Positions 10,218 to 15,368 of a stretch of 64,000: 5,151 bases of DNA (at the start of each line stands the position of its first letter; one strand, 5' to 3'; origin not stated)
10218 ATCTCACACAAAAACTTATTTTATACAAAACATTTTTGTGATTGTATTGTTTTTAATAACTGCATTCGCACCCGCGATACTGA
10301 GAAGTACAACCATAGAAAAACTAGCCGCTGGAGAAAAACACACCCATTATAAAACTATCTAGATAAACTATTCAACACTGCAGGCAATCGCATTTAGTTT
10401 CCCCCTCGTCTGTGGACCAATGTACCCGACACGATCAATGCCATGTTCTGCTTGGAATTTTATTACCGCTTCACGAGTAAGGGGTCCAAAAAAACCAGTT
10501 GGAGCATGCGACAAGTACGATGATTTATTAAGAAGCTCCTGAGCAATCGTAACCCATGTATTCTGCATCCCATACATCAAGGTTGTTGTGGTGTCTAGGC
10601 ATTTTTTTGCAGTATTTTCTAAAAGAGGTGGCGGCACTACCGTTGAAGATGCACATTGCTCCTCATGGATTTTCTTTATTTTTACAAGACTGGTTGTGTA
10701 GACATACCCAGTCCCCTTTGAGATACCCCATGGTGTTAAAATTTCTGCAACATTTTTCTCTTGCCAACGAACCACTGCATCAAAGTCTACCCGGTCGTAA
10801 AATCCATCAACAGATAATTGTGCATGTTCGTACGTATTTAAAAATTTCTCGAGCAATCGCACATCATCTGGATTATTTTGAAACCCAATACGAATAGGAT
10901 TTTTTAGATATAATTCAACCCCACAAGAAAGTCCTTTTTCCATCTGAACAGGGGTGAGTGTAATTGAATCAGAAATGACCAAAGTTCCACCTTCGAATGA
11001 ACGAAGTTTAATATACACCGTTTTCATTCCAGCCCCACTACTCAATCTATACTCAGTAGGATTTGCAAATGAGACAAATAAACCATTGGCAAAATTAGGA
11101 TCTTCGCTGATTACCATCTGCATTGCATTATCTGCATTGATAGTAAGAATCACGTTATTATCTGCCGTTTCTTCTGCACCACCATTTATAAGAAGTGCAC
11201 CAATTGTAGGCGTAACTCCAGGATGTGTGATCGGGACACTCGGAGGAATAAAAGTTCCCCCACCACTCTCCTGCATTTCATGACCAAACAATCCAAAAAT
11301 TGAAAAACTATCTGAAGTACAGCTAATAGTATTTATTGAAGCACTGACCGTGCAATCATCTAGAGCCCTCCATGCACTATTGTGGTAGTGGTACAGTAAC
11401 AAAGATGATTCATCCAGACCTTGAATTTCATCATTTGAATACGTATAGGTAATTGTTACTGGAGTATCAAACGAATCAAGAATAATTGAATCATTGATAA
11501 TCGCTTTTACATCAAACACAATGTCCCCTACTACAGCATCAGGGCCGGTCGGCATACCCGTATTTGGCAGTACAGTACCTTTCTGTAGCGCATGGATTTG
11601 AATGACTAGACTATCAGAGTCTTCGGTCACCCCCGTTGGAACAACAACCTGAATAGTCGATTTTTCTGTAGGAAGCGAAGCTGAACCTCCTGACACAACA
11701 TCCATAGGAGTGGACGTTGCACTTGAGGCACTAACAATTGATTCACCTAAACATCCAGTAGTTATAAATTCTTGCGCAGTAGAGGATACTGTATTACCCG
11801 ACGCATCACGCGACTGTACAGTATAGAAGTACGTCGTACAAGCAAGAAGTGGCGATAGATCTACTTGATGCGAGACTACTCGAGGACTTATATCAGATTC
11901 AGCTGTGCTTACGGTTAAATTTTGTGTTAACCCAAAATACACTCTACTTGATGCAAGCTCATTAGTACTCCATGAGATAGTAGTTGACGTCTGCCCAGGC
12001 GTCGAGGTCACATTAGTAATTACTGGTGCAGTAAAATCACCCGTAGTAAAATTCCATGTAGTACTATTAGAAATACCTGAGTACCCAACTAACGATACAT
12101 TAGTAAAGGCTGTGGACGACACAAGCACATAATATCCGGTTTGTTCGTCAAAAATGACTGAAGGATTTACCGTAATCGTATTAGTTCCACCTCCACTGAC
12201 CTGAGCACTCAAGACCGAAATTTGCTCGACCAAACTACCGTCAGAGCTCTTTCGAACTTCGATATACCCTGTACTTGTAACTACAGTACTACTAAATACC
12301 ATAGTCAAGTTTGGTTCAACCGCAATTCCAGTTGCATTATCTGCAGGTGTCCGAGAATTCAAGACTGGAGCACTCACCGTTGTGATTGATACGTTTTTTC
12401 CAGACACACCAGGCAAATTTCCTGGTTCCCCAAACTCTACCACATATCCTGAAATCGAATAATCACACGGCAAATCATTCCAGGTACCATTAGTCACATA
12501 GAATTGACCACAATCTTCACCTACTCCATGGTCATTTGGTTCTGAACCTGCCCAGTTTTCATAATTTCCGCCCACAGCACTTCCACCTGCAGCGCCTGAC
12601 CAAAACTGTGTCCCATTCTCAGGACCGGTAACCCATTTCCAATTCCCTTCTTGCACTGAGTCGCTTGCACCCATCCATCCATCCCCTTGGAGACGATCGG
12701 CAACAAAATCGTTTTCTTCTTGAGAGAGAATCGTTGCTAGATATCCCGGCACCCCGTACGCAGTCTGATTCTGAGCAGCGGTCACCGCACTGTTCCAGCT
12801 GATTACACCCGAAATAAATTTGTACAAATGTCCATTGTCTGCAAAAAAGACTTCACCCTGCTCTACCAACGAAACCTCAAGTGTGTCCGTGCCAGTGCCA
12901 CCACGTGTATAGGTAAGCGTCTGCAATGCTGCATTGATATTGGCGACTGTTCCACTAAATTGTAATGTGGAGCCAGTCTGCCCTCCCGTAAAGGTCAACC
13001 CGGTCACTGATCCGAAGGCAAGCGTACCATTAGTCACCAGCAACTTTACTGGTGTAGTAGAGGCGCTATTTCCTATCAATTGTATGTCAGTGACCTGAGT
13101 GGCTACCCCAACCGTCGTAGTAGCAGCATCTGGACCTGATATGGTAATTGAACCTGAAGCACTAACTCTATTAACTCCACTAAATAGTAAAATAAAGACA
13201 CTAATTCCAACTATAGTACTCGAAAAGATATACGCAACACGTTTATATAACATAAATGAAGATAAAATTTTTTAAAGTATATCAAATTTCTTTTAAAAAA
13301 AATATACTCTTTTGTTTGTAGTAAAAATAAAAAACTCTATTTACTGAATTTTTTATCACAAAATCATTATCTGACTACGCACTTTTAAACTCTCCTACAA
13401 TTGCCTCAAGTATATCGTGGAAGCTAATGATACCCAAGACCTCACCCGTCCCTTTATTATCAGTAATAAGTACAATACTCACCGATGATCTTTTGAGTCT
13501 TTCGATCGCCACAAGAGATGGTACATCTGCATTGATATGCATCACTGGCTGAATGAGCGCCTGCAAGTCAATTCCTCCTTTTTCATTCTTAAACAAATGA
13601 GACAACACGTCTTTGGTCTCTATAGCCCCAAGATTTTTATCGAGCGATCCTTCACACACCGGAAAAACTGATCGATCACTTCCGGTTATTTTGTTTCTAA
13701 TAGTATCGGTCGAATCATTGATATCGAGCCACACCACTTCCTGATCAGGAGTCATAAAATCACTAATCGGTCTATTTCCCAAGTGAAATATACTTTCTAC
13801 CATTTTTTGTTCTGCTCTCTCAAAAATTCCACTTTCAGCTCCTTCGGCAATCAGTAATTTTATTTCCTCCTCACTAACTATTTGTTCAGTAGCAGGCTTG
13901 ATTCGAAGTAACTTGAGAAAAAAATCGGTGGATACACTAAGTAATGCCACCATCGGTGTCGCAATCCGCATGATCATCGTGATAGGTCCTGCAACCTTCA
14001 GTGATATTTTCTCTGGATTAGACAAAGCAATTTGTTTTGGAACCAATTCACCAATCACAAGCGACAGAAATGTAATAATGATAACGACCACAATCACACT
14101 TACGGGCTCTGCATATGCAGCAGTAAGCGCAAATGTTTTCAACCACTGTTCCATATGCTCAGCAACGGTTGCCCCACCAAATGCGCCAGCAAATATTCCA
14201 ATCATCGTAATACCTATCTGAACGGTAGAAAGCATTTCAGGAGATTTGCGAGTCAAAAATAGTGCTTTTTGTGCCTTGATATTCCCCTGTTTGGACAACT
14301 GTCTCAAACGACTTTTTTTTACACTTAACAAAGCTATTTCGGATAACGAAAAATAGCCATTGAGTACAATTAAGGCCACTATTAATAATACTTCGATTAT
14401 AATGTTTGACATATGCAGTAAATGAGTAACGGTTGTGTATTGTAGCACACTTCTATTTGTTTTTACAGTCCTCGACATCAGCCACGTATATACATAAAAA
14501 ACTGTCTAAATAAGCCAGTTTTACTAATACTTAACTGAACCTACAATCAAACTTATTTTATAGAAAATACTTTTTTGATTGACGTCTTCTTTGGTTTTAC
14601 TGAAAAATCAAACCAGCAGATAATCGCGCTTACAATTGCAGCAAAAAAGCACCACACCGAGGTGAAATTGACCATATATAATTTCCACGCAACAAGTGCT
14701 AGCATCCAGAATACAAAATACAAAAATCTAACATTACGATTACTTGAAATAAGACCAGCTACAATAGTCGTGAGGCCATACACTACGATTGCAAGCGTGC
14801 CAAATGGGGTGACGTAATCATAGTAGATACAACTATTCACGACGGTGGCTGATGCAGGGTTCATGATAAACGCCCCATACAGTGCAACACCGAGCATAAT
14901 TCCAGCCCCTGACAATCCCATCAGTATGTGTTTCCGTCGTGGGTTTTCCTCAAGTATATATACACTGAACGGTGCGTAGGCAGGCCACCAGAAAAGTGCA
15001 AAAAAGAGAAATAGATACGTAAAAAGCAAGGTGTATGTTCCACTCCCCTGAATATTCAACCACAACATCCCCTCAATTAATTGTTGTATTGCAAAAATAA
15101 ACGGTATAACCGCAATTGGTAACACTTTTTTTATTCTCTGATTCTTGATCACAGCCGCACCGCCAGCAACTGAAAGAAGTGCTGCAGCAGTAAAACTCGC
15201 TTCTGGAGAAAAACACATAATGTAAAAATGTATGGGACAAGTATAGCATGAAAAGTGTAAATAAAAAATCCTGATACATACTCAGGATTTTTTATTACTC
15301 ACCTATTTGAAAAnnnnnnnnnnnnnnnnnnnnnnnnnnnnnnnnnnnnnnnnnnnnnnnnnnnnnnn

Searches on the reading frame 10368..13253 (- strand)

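Call 26: search_protein_families(library=pfam, proteins=[window:10368-13253:-], max_evalue=0.001)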
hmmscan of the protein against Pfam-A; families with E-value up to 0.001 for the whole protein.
window:10368-13253:- (961 aa): 4 families
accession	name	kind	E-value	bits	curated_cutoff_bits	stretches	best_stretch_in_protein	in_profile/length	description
PF01471.23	PG_binding_1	-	1.5e-14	54.4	23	1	901-953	5-57/57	Putative peptidoglycan binding domain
PF00059.27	Lectin_C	-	4e-12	47.3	22.6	1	169-266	16-100/107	Lectin C-type domain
PF13205.12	Big_5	-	1e-07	33.1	23.6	1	294-404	3-105/105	Bacterial Ig-like domain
PF16656.11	Pur_ac_phosph_N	-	1.3e-06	29.3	30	1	415-492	6-87/93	Purple acid Phosphatase, N-terminal domain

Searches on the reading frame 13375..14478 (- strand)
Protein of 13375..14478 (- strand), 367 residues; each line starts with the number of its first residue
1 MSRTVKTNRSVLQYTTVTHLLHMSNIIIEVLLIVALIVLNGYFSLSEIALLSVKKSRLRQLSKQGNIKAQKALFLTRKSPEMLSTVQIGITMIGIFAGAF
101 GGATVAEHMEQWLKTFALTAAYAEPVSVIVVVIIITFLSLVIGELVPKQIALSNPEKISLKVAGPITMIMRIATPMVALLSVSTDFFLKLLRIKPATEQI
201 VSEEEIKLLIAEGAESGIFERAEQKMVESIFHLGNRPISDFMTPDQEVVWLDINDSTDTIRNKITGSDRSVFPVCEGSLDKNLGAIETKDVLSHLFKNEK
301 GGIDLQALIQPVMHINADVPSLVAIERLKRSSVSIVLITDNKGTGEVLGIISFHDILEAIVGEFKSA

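Call 3: search_protein_families(library=pfam, proteins=[window:13375-14478:-], max_evalue=0.01)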
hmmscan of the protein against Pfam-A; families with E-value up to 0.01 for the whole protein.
window:13375-14478:- (367 aa): 2 families
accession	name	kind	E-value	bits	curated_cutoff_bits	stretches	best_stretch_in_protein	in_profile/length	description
PF01595.25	CNNM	-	4.5e-51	173.5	28.4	1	31-223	1-181/181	Cyclin M transmembrane N-terminal domain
PF00571.33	CBS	-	6e-08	33.3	24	1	310-361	7-56/57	CBS domain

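Call 4: search_protein_families(library=ncbifam, proteins=[window:13375-14478:-], max_evalue=0.01)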
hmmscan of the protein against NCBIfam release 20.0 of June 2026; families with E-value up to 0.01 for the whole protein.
window:13375-14478:- (367 aa): 4 families
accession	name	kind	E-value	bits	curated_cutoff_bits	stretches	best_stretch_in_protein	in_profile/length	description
NF052568.1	PolamExpPaeASal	equivalog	5.3e-63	213.3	500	1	29-364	4-336/424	polyamine export protein PaeA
NF008604.1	PRK11573.1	equivalog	1.8e-36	126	475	1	24-365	5-330/428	hypothetical protein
TIGR03520.1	GldE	subfamily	6.4e-27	94.7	376.05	1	34-364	2-314/408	gliding motility-associated protein GldE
NF011675.0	PRK15094.1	equivalog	3e-10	39.9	379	1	202-365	33-193/292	CNNM family magnesium/cobalt transport protein CorC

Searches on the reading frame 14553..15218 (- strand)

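Call 3: search_protein_families(library=pfam, proteins=[window:14553-15218:-], max_evalue=0.01)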
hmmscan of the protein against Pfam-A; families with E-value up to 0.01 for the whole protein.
window:14553-15218:- (221 aa): 1 family
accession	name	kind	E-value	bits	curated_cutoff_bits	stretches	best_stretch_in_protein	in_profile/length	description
PF20334.3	DUF6629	-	7.2e-22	78.6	27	1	1-201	1-195/209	Family of unknown function (DUF6629)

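Call 4: search_protein_families(library=ncbifam, proteins=[window:14553-15218:-], max_evalue=0.01)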
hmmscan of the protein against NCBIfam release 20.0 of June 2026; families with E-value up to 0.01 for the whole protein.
window:14553-15218:- (221 aa): 0 families
